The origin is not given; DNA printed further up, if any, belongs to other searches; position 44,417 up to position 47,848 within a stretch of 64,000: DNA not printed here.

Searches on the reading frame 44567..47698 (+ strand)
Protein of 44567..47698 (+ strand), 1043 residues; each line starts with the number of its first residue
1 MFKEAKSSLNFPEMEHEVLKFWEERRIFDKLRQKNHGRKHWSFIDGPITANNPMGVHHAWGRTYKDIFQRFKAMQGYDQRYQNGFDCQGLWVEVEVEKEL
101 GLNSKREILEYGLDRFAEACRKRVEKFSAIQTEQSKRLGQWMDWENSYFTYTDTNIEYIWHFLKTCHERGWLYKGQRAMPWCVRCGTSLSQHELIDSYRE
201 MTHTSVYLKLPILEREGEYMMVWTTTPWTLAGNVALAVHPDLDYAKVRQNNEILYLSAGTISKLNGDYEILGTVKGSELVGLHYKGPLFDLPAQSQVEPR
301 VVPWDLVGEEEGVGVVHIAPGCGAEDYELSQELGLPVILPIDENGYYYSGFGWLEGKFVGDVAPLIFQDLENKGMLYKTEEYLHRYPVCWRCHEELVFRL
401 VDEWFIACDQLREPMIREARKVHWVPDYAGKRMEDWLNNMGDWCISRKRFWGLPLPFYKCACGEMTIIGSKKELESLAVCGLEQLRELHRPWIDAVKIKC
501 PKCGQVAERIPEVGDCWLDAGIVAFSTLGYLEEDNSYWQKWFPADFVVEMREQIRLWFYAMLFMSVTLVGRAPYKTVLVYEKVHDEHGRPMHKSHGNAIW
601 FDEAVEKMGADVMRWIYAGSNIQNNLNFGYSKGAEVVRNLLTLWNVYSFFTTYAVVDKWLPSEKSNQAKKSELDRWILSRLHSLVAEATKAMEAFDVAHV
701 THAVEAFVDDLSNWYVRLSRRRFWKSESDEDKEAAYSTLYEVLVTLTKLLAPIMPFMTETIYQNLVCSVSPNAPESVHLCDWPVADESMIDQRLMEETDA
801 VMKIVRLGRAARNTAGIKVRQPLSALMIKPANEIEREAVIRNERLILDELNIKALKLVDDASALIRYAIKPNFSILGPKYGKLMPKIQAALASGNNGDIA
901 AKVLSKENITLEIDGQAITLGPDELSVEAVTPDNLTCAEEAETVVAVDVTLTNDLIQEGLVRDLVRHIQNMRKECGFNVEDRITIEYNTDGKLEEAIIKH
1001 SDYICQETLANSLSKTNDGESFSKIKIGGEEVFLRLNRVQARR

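Call 6: search_protein_families(library=ncbifam, proteins=[window:44567-47698:+])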
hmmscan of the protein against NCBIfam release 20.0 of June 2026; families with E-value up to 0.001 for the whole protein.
window:44567-47698:+ (1043 aa): 15 families
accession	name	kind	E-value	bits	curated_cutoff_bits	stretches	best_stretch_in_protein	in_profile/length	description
TIGR00392.1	ileS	equivalog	1.2e-238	794.6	621.4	1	6-839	3-860/861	isoleucine--tRNA ligase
NF000257.1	MupA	exception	7.1e-213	709.3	1900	1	14-1002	8-988/1024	mupirocin-resistant isoleucine--tRNA ligase MupA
NF000258.1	MupB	exception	1.6e-208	695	1900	1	15-1035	9-1026/1033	mupirocin-resistant isoleucine--tRNA ligase MupB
TIGR00422.1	valS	equivalog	2.4e-134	449.3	612.1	2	301-880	256-811/863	valine--tRNA ligase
NF009687.0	PRK13208.1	equivalog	2.9e-126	422.6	738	2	297-862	251-793/801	valine--tRNA ligase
NF004349.1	PRK05729.1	equivalog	5.5e-119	398.7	704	2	300-861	249-773/860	valine--tRNA ligase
NF040702.1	ileS_w_GNAT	exception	1.1e-102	344.4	1999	2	267-765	466-956/1100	isoleucine--tRNA ligase, N-acetyltransferase domain-containing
NF011492.0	PRK14900.1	equivalog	2.2e-89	300.6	1783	2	292-861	257-802/1044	valine--tRNA ligase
NF000540.1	alt_ValS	exception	3.2e-60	204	900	2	404-833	388-805/827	valine--tRNA ligase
NF008957.0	PRK12300.1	subfamily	6.1e-54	183.3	677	3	9-331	4-326/946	leucine--tRNA ligase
TIGR00395.1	leuS_arch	equivalog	4e-46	157.5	648.5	2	14-332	3-321/938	leucine--tRNA ligase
TIGR00398.1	metG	equivalog_domain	4.9e-21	75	336.35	1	517-768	251-504/530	methionine--tRNA ligase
NF001100.0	PRK00133.1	equivalog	2.9e-17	62.5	587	1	376-767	164-504/676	methionine--tRNA ligase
NF008900.0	PRK12267.1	equivalog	6e-17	61.4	598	1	516-768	227-479/648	methionine--tRNA ligase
TIGR00396.1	leuS_bact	equivalog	3.6e-15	55.2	548.4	3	11-197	3-170/843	leucine--tRNA ligase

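Call 7: find_related_loci(query=window:44567-47698:+, collection=genome_contigs, flank=3000)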
Query window:44567-47698:+ (1043 aa) in genome_contigs; peptide patterns used: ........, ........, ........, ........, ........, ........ (x = any residue, [..] = any of these).
427 stretches matched a pattern; 410 encode a relative of the query (tblastn E <= 1e-3); the best 80 are kept; 80 distinct loci.
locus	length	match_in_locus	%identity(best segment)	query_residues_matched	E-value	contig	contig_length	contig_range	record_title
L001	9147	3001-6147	77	1-1041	0e+0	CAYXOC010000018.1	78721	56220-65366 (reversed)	MAG TPA_asm: uncultured bacterium isolate binchicken_co152_100 genome assembly, contig: NODE_353_length_78721_cov_14.527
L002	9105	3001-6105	76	1-1038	0e+0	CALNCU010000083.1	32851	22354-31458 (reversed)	MAG TPA_asm: uncultured Armatimonadetes bacterium isolate SRR1561993_bin.101_CONCOCT_v1.1_MAG genome assembly, contig: E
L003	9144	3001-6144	73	1-1042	0e+0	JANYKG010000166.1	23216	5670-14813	MAG: Armatimonadetes bacterium isolate GL140_5_metabinner_15 GL140_5_k141_2341854, whole genome shotgun sequence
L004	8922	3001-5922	66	1-1042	0e+0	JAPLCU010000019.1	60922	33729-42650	MAG: Armatimonadota bacterium isolate LacPavin_0920_SED3_MAG_51_14 LacPavin_0920_SED3_scaffold_886035, whole genome shot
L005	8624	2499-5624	63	2-1039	0e+0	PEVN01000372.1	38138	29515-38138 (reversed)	MAG: Armatimonadetes bacterium CG06_land_8_20_14_3_00_66_21 CG06_land_8_20_14_3.00_150_scaffold_1052_c, whole genome sho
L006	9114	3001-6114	75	1-1039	0e+0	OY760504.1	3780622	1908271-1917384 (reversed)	MAG: Armatimonadota bacterium isolate be0b92b7-bbec-405b-9e81-a5dbe9f1ff7a genome assembly, chromosome: 1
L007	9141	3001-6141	60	1-1039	0e+0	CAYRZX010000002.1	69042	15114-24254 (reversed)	MAG TPA_asm: uncultured Gemmatimonas sp. isolate binchicken_co21_402 genome assembly, contig: NODE_83_length_69042_cov_1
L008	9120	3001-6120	60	1-1039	0e+0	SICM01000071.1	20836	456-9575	MAG: Candidatus Latescibacterota bacterium isolate Baikal-deep-G205 BACOMB-C12165, whole genome shotgun sequence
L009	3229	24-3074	60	1-1021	0e+0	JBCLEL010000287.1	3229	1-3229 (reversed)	Chloroflexota bacterium isolate SLM_LV1_BS-A02 Node_287_length_3229_cov_82.549200, whole genome shotgun sequence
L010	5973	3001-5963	70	1-1039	0e+0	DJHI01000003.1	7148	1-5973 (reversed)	MAG TPA_asm: Armatimonadetes bacterium UBA5829 UBA5829_contig_4576, whole genome shotgun sequence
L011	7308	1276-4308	61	1-1013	0e+0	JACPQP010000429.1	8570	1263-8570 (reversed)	MAG: Chloroflexi bacterium isolate NC_groundwater_656_Ag_B-0.1um_68_36 B_1_S1_Biohub_coassembly_k141_4269195, whole geno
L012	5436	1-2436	77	218-1038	0e+0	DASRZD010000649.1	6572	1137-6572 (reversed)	MAG TPA_asm: Armatimonadota bacterium isolate SMAG_U14142 k141_919274, whole genome shotgun sequence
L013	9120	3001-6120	59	1-1039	0e+0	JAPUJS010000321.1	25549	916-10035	MAG: bacterium isolate KW1-S15_112 KW1-S15_112_cg321, whole genome shotgun sequence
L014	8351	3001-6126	58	1-1039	0e+0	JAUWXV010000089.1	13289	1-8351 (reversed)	MAG: bacterium isolate CSMAG_2693 CSMAG_2693_k141_1990892_length_13289_cov_7.0000, whole genome shotgun sequence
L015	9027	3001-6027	60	1-1013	0e+0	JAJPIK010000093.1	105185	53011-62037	MAG: Chloroflexota bacterium isolate Centralia_MAG_325 k107_5237095, whole genome shotgun sequence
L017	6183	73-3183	59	1-1038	0e+0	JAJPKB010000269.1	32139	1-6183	MAG: Chloroflexota bacterium isolate Centralia_MAG_593 k107_21739306, whole genome shotgun sequence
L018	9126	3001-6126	59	1-1038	0e+0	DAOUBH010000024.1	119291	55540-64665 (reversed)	MAG TPA_asm: Chloroflexota bacterium isolate H68_718 k101_242746, whole genome shotgun sequence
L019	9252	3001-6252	57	1-1038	0e+0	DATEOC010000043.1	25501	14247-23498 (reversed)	MAG TPA_asm: Chloroflexia bacterium isolate SMAG_U8985 k141_1775181, whole genome shotgun sequence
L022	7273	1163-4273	58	1-1038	0e+0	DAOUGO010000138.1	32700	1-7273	MAG TPA_asm: Chloroflexota bacterium isolate R72_196 k111_111154, whole genome shotgun sequence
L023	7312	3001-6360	55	1-1043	0e+0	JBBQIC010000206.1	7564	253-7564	MAG: Chloroflexia bacterium isolate Co_metawrap_852 Cmw_852_k141_17259916_length_7564_cov_18.9806, whole genome shotgun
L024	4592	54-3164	58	1-1038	0e+0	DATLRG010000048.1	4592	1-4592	MAG TPA_asm: Chloroflexota bacterium isolate SMAG_U13898 k141_399023, whole genome shotgun sequence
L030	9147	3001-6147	57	1-1043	0e+0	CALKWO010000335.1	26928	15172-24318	MAG TPA_asm: uncultured bacterium isolate SRR6007446_bin.57_CONCOCT_v1.1_MAG genome assembly, contig: ERZ724100.647, who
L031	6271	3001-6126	56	1-1038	0e+0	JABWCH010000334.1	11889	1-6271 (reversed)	MAG: Candidatus Brocadiia bacterium isolate MAG_51 scaffold_16652, whole genome shotgun sequence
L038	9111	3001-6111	59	1-1038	0e+0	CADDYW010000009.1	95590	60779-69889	Chloroflexi bacterium isolate 7 genome assembly, contig: NODE_68_length_95590_cov_20.415512, whole genome shotgun sequen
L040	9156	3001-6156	54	1-1038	0e+0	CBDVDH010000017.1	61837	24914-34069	MAG TPA_asm: uncultured bacterium isolate SRR21487742_binner12_Refined_110 genome assembly, contig: ERZ26661670.103, who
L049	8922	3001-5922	53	1-1038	0e+0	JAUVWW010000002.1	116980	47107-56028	MAG: bacterium isolate CSMAG_1200 CSMAG_1200_k127_1015507_length_116980_cov_17.1871, whole genome shotgun sequence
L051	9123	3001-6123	54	1-1038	0e+0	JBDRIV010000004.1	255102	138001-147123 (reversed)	MAG: bacterium isolate MEGAHIT-group-1.60 k141_1457181, whole genome shotgun sequence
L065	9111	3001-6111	49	11-1038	0e+0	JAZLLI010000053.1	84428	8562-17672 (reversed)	MAG: Acutalibacteraceae bacterium isolate T1900044958_TA20190014.MAGScoT_cleanbin_000007 SGB_3878_k141_882456, whole gen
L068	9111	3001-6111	49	11-1038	0e+0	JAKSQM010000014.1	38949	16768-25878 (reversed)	MAG: Clostridia bacterium isolate Horse_feces229 MAG229_14, whole genome shotgun sequence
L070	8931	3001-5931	49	1-1038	0e+0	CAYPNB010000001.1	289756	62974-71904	MAG TPA_asm: uncultured bacterium isolate binchicken_co40_90 genome assembly, contig: NODE_37_length_289756_cov_36.78147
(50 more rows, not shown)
